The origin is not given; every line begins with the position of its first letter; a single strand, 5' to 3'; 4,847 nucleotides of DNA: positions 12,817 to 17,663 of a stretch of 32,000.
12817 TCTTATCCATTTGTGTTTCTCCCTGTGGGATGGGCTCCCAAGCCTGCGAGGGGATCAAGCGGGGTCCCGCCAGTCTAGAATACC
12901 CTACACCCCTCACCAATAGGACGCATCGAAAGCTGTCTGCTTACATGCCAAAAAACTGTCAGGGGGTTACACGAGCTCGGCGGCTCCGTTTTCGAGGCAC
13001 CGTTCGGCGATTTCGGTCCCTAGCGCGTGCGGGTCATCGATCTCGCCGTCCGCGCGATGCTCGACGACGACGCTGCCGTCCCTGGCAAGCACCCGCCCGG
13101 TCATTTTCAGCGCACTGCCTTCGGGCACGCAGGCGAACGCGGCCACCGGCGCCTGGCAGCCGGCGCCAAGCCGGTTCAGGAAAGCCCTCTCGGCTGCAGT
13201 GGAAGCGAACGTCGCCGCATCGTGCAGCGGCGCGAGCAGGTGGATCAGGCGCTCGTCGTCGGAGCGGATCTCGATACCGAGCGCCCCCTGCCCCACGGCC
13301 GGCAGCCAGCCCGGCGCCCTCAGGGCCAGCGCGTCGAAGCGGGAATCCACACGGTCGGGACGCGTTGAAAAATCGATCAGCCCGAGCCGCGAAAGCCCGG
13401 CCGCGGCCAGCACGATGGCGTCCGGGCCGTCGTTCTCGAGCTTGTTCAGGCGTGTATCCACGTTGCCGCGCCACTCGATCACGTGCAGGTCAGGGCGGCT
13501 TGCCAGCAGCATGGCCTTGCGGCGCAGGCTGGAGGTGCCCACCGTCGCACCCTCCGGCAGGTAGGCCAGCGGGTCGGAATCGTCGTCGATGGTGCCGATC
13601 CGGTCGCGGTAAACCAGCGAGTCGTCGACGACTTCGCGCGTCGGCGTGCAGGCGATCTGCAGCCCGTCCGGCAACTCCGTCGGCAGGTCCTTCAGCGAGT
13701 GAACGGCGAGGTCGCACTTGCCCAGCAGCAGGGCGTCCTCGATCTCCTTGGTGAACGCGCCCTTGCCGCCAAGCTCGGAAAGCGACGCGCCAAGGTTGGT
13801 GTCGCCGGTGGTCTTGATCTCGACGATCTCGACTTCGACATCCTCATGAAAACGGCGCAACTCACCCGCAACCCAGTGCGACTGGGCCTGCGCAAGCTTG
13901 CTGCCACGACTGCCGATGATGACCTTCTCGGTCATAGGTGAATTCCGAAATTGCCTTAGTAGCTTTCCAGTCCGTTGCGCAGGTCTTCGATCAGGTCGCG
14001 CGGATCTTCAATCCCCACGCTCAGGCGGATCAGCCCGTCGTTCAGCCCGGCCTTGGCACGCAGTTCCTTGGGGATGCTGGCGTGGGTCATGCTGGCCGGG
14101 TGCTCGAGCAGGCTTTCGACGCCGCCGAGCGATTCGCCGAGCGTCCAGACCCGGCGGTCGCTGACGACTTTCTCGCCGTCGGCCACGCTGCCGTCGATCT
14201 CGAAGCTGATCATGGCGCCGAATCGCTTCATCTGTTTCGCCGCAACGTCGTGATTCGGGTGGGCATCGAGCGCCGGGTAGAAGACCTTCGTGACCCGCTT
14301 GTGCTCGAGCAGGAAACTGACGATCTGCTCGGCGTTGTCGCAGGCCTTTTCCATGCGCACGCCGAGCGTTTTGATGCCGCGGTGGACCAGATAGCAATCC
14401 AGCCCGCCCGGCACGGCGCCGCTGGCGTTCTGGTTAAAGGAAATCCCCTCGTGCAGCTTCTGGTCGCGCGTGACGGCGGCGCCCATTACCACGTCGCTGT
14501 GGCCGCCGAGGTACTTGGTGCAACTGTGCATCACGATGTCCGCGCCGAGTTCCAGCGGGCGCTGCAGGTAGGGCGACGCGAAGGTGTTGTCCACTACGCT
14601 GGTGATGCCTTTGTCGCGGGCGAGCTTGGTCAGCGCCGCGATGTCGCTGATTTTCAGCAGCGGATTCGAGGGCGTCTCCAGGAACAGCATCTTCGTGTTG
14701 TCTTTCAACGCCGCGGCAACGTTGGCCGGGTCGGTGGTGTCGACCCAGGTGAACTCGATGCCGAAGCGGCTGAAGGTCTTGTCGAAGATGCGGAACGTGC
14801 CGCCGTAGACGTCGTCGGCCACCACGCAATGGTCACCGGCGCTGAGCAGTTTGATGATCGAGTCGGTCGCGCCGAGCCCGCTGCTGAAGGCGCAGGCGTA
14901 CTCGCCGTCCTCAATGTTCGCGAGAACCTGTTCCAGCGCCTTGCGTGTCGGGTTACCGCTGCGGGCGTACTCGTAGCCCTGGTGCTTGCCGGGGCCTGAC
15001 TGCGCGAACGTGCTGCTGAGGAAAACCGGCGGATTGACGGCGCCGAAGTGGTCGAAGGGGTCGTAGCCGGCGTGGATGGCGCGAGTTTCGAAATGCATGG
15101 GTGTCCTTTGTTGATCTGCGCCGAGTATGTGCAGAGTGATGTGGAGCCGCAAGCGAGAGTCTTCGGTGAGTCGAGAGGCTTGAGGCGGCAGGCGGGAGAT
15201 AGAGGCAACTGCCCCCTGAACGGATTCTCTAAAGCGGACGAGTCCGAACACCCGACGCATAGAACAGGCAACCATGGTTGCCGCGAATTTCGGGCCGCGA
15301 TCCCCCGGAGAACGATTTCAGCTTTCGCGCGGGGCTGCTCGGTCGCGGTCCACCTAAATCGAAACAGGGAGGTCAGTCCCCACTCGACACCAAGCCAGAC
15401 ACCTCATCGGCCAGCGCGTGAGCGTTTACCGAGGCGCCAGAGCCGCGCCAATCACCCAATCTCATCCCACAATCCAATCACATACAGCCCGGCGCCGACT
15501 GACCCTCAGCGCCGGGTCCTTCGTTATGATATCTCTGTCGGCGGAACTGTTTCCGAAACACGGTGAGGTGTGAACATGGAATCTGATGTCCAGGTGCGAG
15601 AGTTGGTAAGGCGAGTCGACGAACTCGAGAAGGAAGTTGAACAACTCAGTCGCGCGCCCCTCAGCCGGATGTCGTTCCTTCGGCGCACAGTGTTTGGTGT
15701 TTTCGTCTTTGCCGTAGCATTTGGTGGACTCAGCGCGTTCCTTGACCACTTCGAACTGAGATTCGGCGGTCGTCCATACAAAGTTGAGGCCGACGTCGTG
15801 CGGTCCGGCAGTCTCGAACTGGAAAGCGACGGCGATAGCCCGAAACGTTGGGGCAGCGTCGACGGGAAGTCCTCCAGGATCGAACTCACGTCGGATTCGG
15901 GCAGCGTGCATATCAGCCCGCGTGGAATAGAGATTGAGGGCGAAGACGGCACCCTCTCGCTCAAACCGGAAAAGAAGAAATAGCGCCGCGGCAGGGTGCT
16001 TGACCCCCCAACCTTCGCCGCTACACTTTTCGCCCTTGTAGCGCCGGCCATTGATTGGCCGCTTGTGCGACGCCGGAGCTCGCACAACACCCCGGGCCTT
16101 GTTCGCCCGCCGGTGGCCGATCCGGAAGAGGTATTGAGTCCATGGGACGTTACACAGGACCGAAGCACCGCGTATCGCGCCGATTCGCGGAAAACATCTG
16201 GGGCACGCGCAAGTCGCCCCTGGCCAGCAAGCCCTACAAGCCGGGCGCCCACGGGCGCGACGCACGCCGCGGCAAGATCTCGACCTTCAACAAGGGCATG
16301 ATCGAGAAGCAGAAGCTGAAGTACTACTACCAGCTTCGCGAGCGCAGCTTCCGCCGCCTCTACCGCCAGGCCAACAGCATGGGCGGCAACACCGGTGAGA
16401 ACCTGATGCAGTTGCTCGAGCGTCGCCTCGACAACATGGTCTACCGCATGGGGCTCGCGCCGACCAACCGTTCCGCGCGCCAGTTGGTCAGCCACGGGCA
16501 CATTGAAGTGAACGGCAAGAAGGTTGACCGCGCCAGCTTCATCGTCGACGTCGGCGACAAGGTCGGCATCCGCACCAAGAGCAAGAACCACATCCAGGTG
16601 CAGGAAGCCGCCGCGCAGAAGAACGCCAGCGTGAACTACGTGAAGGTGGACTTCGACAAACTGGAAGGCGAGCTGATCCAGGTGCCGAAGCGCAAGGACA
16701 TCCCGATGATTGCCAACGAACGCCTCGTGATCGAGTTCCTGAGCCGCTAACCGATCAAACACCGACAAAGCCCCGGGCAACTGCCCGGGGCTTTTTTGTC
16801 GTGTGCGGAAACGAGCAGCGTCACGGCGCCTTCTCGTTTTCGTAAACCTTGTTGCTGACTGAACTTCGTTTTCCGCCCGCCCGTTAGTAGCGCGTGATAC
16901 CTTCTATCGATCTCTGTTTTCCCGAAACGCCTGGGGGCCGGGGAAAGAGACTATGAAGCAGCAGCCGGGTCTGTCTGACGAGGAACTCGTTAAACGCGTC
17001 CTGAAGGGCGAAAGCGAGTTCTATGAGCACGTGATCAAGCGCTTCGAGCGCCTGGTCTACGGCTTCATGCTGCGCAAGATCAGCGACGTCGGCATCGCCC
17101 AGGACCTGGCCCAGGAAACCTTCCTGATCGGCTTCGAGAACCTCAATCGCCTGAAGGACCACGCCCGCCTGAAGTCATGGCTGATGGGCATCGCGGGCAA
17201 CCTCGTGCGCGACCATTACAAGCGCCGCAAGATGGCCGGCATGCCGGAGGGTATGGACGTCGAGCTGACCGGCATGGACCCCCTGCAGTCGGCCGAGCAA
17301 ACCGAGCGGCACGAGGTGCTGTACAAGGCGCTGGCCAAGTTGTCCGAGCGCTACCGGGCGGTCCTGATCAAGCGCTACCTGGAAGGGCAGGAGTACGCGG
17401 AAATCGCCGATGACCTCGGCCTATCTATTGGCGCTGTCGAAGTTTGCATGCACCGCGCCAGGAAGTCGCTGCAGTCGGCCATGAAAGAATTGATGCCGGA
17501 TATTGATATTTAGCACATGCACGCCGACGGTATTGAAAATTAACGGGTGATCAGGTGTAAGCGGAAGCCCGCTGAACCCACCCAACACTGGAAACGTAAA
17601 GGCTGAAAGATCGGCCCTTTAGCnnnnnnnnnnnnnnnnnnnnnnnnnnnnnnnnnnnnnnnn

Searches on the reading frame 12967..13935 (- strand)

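Call 7: search_protein_families(library=pfam, proteins=[window:12967-13935:-], max_evalue=0.001)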
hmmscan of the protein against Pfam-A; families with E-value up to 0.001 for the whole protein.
window:12967-13935:- (322 aa): 2 families
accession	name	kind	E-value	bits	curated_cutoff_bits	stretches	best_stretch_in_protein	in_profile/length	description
PF01379.25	Porphobil_deam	-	7.2e-73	245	22.1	1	6-230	2-205/207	Porphobilinogen deaminase, dipyromethane cofactor binding domain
PF03900.20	Porphobil_deamC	-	3.9e-16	59.6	26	1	247-314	5-73/74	Porphobilinogen deaminase, C-terminal domain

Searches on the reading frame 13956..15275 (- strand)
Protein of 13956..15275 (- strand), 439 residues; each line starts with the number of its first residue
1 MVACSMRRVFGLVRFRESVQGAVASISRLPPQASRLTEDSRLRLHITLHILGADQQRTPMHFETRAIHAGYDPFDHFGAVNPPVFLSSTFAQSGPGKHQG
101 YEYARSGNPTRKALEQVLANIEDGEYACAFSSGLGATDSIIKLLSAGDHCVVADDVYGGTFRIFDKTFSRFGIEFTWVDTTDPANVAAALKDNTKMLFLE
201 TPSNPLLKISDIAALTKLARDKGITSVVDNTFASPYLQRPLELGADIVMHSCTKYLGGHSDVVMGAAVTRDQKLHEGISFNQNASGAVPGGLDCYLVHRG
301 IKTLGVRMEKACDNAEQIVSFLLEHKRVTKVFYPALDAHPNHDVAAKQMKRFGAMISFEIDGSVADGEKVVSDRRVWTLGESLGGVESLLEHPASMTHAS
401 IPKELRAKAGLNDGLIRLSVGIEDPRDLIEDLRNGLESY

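Call 7: search_protein_families(library=pfam, proteins=[window:13956-15275:-], max_evalue=0.001)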
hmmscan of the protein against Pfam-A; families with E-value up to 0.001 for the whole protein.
window:13956-15275:- (439 aa): 2 families
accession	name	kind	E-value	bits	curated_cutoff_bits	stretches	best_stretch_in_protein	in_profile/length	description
PF01053.26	Cys_Met_Meta_PP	-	6.6e-148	492.8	27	1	63-437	1-381/381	Cys/Met metabolism PLP-dependent enzyme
PF00155.27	Aminotran_1_2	-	0.00051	19.8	19.7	1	127-234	68-190/361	Aminotransferase class I and II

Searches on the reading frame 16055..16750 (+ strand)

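Call 7: search_protein_families(library=pfam, proteins=[window:16055-16750:+], max_evalue=0.001)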
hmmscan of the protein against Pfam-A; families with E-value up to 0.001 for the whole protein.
window:16055-16750:+ (231 aa): 3 families
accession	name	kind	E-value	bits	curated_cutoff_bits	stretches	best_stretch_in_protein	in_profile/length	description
PF00163.24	Ribosomal_S4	-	3.2e-21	76.3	23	1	32-122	1-95/95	Ribosomal protein S4/S9 N-terminal domain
PF01479.30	S4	-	1.3e-17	63.6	22.8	1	123-170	1-48/48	S4 domain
PF22421.1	SYY_C-terminal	-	8.5e-05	22.8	27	1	125-169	21-65/83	Tyrosine--tRNA ligase SYY-like C-terminal domain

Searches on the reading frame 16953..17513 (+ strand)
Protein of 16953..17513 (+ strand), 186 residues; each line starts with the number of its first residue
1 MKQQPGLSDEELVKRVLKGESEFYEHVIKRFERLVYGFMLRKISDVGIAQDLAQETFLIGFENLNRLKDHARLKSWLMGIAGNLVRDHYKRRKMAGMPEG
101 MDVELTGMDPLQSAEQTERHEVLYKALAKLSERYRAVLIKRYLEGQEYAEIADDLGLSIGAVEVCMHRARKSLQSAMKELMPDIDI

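Call 7: search_protein_families(library=pfam, proteins=[window:16953-17513:+], max_evalue=0.001)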
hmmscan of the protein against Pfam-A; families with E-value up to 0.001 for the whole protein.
window:16953-17513:+ (186 aa): 3 families
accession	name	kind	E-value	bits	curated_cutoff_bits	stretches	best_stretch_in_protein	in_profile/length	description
PF08281.18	Sigma70_r4_2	-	9.6e-17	60.8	25.7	1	121-173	2-54/54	Sigma-70, region 4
PF04542.20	Sigma70_r2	-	2.3e-11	43.7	24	1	28-93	2-69/71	Sigma-70 region 2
PF04545.22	Sigma70_r4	-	3.2e-11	43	24.1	1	126-174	1-49/50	Sigma-70, region 4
